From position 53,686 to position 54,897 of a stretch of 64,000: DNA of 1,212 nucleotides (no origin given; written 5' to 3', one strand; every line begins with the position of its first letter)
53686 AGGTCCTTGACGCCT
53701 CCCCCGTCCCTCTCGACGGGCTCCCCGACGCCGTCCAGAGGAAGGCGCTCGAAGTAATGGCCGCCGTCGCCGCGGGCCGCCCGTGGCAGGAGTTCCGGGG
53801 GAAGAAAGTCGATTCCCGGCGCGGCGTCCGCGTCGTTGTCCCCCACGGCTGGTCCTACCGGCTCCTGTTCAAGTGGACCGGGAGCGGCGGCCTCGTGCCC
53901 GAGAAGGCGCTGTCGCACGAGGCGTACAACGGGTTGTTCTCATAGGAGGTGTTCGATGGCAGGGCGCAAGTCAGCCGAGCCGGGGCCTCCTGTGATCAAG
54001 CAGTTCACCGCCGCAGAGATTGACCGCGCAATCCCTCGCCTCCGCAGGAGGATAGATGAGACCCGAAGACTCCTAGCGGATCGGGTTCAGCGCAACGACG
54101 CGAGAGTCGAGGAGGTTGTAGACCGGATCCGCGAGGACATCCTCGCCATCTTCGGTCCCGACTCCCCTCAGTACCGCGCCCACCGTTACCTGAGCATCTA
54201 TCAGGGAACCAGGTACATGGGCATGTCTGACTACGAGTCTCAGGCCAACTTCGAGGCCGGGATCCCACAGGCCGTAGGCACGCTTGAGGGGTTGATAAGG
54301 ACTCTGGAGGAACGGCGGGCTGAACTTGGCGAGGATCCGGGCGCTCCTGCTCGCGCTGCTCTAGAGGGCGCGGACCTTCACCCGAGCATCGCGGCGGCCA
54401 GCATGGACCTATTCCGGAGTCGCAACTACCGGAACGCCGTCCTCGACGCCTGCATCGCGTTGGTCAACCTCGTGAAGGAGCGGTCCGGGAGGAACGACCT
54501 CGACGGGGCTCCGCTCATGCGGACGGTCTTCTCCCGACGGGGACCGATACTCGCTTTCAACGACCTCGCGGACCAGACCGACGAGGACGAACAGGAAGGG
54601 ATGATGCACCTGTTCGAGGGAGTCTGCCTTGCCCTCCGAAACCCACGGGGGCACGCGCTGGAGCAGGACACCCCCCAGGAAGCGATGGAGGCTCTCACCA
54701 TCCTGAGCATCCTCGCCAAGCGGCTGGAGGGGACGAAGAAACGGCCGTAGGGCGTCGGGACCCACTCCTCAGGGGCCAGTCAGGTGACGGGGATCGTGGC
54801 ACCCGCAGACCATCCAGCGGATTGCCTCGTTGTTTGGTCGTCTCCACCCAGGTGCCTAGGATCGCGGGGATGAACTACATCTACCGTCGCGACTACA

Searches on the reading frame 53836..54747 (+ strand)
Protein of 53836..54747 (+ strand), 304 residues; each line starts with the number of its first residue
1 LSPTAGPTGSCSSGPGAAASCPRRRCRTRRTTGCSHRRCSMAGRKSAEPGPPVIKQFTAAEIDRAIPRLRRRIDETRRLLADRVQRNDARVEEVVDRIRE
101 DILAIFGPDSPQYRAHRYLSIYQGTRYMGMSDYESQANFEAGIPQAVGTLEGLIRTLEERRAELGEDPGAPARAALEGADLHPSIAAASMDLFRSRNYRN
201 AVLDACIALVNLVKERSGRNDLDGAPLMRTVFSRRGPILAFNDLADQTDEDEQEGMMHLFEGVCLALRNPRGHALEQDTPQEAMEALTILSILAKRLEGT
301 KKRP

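Call 95: search_protein_families(library=pfam, proteins=[window:53836-54747:+], max_evalue=0.0001)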
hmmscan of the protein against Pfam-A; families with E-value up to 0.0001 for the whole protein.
window:53836-54747:+ (304 aa): 1 family
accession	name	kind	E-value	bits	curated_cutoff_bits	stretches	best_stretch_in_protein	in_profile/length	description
PF09509.15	Hypoth_Ymh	-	8.4e-31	106.8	25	1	180-297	2-119/119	Protein of unknown function (Hypoth_ymh)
